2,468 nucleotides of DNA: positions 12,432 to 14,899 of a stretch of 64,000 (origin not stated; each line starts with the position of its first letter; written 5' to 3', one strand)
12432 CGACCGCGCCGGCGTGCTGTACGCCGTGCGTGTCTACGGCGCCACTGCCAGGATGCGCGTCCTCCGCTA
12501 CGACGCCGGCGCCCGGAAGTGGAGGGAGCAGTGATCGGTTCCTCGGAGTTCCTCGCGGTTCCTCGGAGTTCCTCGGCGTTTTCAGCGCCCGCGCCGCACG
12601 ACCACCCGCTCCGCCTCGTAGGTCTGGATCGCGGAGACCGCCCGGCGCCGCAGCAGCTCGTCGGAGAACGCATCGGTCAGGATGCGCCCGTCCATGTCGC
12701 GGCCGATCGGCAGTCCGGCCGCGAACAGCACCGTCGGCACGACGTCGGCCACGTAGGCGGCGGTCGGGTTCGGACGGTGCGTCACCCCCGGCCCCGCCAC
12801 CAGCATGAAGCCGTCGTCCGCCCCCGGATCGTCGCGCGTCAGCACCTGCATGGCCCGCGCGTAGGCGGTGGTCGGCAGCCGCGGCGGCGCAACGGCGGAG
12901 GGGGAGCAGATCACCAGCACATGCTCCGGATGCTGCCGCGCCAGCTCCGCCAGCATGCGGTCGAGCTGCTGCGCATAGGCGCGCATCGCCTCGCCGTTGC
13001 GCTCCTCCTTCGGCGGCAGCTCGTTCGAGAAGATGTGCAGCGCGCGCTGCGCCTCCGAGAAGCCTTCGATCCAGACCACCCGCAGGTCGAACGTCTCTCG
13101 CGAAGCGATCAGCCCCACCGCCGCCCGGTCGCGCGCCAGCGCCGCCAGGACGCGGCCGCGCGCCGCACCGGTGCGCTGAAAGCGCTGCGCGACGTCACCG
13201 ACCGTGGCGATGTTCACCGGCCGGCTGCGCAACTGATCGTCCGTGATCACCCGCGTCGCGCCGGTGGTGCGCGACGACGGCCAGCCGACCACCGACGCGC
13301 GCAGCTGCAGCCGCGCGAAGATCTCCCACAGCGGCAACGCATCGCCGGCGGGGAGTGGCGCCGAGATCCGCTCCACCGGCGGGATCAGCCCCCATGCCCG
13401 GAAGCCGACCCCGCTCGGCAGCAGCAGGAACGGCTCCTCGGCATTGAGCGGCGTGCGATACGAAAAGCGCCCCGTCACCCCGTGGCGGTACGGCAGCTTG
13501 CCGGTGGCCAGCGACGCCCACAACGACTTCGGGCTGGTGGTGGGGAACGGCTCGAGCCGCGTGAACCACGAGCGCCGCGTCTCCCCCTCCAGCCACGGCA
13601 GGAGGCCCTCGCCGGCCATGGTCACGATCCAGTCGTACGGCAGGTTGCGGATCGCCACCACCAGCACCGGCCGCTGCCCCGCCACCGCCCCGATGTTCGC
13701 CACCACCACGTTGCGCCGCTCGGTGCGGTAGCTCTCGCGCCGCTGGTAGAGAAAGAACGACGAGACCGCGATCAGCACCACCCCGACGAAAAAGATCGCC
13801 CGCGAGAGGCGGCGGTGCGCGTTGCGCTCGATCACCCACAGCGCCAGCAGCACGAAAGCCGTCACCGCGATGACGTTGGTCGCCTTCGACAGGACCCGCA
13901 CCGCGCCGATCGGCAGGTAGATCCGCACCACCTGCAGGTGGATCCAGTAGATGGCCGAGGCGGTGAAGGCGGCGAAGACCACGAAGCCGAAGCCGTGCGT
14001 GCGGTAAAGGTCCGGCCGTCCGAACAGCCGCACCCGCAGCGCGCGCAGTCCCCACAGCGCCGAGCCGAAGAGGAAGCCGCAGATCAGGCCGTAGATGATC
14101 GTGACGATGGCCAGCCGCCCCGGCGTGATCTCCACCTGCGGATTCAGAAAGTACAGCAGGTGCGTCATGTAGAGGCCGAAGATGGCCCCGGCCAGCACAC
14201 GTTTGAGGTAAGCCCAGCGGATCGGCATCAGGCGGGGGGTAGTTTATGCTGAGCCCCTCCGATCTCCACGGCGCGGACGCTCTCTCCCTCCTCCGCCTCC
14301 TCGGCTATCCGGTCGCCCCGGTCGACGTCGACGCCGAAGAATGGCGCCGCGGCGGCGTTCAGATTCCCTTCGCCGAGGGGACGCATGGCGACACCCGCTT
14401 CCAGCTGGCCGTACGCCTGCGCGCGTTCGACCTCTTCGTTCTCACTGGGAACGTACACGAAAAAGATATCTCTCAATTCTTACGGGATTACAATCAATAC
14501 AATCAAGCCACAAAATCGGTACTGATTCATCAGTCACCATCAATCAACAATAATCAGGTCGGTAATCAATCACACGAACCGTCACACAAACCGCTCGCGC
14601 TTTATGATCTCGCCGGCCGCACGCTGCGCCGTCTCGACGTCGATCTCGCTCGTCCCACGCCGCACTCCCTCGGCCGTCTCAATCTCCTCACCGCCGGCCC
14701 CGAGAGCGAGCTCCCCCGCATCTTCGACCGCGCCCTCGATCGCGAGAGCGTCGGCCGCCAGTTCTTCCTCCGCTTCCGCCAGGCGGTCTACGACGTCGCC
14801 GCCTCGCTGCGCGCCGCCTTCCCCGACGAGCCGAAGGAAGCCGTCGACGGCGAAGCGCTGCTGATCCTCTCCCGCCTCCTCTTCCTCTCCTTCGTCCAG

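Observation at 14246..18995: Translationally coupled MmeI/PglX-like m6A methyltransferase (with TRD) + compact SNF2 helicase, ending in an IS: candidate orphan defence or anti-restriction module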

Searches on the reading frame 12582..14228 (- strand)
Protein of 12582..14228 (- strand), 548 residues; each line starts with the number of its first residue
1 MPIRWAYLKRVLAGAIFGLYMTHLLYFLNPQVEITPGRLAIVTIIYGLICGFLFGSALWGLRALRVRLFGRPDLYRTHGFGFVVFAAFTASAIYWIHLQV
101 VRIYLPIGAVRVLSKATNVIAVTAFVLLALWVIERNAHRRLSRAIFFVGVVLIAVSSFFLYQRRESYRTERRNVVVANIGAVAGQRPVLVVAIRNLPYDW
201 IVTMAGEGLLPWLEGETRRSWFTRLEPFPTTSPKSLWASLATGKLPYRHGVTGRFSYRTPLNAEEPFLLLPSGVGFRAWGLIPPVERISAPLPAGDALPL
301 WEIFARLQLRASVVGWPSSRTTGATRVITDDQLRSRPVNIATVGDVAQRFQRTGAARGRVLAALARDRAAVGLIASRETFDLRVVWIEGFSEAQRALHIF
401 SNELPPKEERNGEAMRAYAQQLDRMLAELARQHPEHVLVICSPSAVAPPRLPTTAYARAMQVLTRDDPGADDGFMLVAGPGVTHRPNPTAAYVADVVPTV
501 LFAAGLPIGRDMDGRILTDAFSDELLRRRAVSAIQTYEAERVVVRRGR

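Call 5: search_protein_families(library=pfam, proteins=[window:12582-14228:-], max_evalue=0.01)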
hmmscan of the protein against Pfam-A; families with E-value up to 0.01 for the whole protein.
window:12582-14228:- (548 aa): 1 family
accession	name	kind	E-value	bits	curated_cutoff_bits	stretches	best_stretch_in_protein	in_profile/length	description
PF01663.27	Phosphodiest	-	4.4e-07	30.3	23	1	227-436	39-205/342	Type I phosphodiesterase / nucleotide pyrophosphatase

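Call 6: search_protein_families(library=padloc, proteins=[window:12582-14228:-], max_evalue=0.01)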
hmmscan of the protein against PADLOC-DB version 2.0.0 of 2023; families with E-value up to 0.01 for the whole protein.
window:12582-14228:- (548 aa): 0 families

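Call 72: find_related_loci(query=A4, collection=metagenome_contigs, flank=6000)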
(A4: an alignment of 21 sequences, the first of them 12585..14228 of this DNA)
Query A4 (548 aa) in metagenome_contigs; peptide patterns used: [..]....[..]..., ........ (x = any residue, [..] = any of these).
485 stretches matched a pattern; 150 encode a relative of the query (tblastn E <= 1e-3); the best 80 are kept; 80 distinct loci.
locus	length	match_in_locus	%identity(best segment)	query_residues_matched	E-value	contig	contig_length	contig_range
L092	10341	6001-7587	73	1-546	0e+0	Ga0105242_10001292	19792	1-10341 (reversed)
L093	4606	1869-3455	71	1-546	0e+0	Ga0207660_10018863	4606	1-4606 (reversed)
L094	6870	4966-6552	71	1-546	0e+0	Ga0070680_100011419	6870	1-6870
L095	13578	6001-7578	71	1-547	0e+0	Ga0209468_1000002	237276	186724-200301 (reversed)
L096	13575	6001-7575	70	5-546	0e+0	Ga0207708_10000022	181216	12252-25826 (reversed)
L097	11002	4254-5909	68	3-547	0e+0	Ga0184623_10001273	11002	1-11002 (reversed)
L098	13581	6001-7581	71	1-547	0e+0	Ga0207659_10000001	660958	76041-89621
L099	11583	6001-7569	69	1-540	0e+0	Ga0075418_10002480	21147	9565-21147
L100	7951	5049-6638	68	1-546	0e+0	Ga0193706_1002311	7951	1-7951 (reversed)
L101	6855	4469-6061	66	1-547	0e+0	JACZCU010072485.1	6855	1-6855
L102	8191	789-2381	69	1-547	0e+0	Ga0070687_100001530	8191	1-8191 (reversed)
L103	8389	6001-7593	69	1-547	0e+0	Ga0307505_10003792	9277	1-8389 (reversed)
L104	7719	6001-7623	66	1-547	0e+0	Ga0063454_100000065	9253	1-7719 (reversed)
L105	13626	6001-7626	67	1-547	0e+0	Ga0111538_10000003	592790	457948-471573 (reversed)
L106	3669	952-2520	68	1-540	0e+0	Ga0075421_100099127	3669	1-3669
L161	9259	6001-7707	60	1-546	0e+0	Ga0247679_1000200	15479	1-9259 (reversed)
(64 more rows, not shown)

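Call 76: search_protein_families(library=pfam, proteins=[L161:303-1466:+, L161:2729-3280:-, L161:3490-4050:+, L161:4143-5231:+, L161:2355-2816:-], max_evalue=0.01)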
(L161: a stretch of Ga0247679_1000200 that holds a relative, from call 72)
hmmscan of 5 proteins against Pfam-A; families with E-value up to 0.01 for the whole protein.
L161:303-1466:+ (388 aa): 12 families
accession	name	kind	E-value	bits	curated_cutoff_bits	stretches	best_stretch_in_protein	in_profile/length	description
PF13424.12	TPR_12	-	2.2e-15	57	30.1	2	192-256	9-75/77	Tetratricopeptide repeat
PF07719.23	TPR_2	-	7.1e-10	38.7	27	1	227-257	2-32/34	Tetratricopeptide repeat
PF00515.34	TPR_1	-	1e-08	35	27.8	1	228-256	3-31/34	Tetratricopeptide repeat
PF13181.12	TPR_8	-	3.3e-07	30.4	25.7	1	226-255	1-30/34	Tetratricopeptide repeat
PF13174.12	TPR_6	-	1.3e-05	26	26.3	0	231-256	5-30/33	Tetratricopeptide repeat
PF14938.12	SNAP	-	0.0001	22.4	25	0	180-265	68-154/282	Soluble NSF attachment protein, SNAP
PF13428.12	TPR_14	-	0.00012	22.9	23.5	0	105-145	2-42/44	Tetratricopeptide repeat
PF13371.12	TPR_9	-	0.00024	21.5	35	0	233-255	36-58/73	Tetratricopeptide repeat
PF23300.3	HEAT_Nup120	-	0.00063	20.1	29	0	75-131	102-152/170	Nucleoporin Nup120, HEAT repeats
PF07721.20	TPR_4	-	0.0036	18.2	27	0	148-168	4-24/26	Tetratricopeptide repeat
PF12862.13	ANAPC5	-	0.0067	16.9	23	0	181-230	33-82/91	Anaphase-promoting complex subunit 5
PF13432.12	TPR_16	-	0.0076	17.1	32.7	0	191-255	2-60/65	Tetratricopeptide repeat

L161:2729-3280:- (183 aa): 0 families

L161:3490-4050:+ (187 aa): 0 families

L161:4143-5231:+ (363 aa): 3 families
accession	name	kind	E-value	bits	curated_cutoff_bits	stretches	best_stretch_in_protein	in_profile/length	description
PF02868.21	Peptidase_M4_C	-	2.8e-49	167.6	24.4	1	176-343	1-164/165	Thermolysin metallopeptidase, alpha-helical domain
PF01447.24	Peptidase_M4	-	1.3e-31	110.4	22.4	1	58-173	26-145/145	Thermolysin metallopeptidase, catalytic domain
PF16485.10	PLN_propep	-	1.7e-07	31.3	28.1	1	10-42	2-34/43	Protealysin propeptide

L161:2355-2816:- (153 aa): 3 families
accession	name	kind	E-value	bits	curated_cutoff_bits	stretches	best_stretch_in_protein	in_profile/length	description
PF01381.28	HTH_3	-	3.8e-08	33.7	23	1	47-96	1-51/55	Helix-turn-helix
PF13560.12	HTH_31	-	1.3e-05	25.8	27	1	44-97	3-58/64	Helix-turn-helix domain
PF12844.13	HTH_19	-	0.00056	20.2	30.2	1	44-95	1-53/64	Helix-turn-helix domain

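Call 89: search_protein_families(library=ncbifam, proteins=[window:12585-14228:-], max_evalue=0.001)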
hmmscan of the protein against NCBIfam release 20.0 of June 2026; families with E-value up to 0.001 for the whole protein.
window:12585-14228:- (548 aa): 0 families

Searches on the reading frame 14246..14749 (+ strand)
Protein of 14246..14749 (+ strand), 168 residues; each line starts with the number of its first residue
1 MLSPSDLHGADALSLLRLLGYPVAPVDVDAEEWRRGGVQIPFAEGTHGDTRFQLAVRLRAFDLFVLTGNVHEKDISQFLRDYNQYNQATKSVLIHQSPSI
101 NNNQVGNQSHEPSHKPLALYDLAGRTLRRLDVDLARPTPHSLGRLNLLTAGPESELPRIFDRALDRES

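Call 43: predict_structure(alignment_id=A2)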
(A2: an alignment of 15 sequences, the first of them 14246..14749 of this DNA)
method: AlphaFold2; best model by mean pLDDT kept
length: 168 residues; sequences in the alignment: 15
mean_pLDDT: 89.2   pTM: 0.85
mean pLDDT of the five models: 89.2, 89.0, 88.9, 88.4, 68.8
residues with pLDDT >= 90: 135; 70-90: 12; 50-70: 20; < 50: 1
segments of 3 or more residues with pLDDT < 50: none
pLDDT, mean of each block of 10 residues (from residue 1): 93 97 96 92 77 96 95 95 94 91 59 80 94 92 94 93 76
secondary structure, 60 per line:
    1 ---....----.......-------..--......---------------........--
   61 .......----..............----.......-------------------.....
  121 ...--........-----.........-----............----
elements in order: H4-7 H12-18 H30-35 E51-58 E61-67 H72-85 E90-96 E116-123 E126-133 H139-147 H153-164

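Call 88: fold_search(model_id=the predicted structure, library=pdb)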
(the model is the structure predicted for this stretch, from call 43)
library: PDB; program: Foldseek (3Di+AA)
matches with E <= 10: 565; with E <= 0.001: 0
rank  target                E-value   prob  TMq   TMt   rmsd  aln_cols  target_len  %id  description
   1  9ksn_A                1.7e-02  0.47  0.26  0.16  15.4       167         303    9  Crystal structure of meso-diaminopimelate dehydrogenase from Bacillus thermozeamaize mutant M9 complexed with NADP+ (released 2025-05-21)
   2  9ksn_B                2.4e-02  0.41  0.26  0.16  15.4       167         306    9  Crystal structure of meso-diaminopimelate dehydrogenase from Bacillus thermozeamaize mutant M9 complexed with NADP+ (released 2025-05-21)
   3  9ksn_C                3.1e-02  0.30  0.24  0.15  15.7       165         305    8  Crystal structure of meso-diaminopimelate dehydrogenase from Bacillus thermozeamaize mutant M9 complexed with NADP+ (released 2025-05-21)
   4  8hp0_A                5.4e-02  0.21  0.25  0.16  16.1       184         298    8  Crystal structure of meso-diaminopimelate dehydrogenase from Prevotella timonensis (released 2023-12-13)
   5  7v6c_B                6.5e-02  0.07  0.14  0.10  17.6       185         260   14  Structure of the Dicer-2-R2D2 heterodimer bound to small RNA duplex (released 2022-03-23)
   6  5a5t_F                8.2e-02  0.30  0.24  0.16  15.9       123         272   11  Structure of mammalian eIF3 in the context of the 43S preinitiation complex (released 2015-09-09)
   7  6gvw_A                1.3e-01  0.54  0.24  0.15   6.6        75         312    9  Crystal structure of the BRCA1-A complex (released 2019-07-10)
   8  6gvw_F                1.4e-01  0.23  0.24  0.14  19.4       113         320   12  Crystal structure of the BRCA1-A complex (released 2019-07-10)
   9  8zmx_A                1.8e-01  0.14  0.24  0.16  15.5       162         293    9  Crystal Structures of meso-diaminopimelate dehydrogenase from Bacillus thermozeamaize (released 2024-11-13)
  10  4d10_F                1.9e-01  0.15  0.20  0.13  15.4       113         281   12  Crystal structure of the COP9 signalosome (released 2014-07-23)
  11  9efm_F                2.2e-01  0.14  0.19  0.13  17.2       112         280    9  Cryo-EM structure of COP9 signalosome precatalytic state with neddylated cullin-1 (released 2025-12-03)
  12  4hn3_A                2.3e-01  0.35  0.35  0.21   8.1       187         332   10  The crystal structure of a sex pheromone precursor (lmo1757) from Listeria monocytogenes EGD-e (released 2012-10-31)
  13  9efq_F                2.5e-01  0.12  0.21  0.14  14.4       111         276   15  Cryo-EM structure of COP9 signalosome precatalytic state with neddylated cullin-2 (released 2025-12-03)
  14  6dzk_Y                2.9e-01  0.23  0.22  0.33  10.2       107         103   12  Cryo-EM Structure of Mycobacterium smegmatis C(minus) 30S ribosomal subunit with MPY (released 2018-09-19)
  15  2ywq_A                3.1e-01  0.16  0.20  0.34  10.2       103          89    6  Crystal structure of Thermus thermophilus Protein Y N-terminal domain (released 2008-04-15)
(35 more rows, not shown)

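Call 100: search_solved_structures(query=A2, max_evalue=10)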
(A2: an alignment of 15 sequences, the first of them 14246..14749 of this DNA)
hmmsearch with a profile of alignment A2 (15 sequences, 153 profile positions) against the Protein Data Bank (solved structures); distinct sequences matched with E-value up to 10: 5.
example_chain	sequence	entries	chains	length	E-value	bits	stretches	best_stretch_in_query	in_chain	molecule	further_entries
6n1n_A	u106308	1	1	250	0.99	12.8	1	82-116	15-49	Beta-lactamase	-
1mop_A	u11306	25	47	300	1.3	12.4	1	2-60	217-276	pantothenate synthetase | Pantoate-beta-alanine ligase | Pantoate--beta-alanine ligase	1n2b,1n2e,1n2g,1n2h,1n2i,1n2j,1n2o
3iub_A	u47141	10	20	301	1.3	12.4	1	2-60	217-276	Pantothenate synthetase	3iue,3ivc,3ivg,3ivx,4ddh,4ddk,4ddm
3cov_A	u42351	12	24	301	1.3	12.4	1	2-60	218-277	Pantothenate synthetase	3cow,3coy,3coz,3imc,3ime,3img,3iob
4g5f_A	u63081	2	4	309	1.4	12.3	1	2-60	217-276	Pantothenate synthetase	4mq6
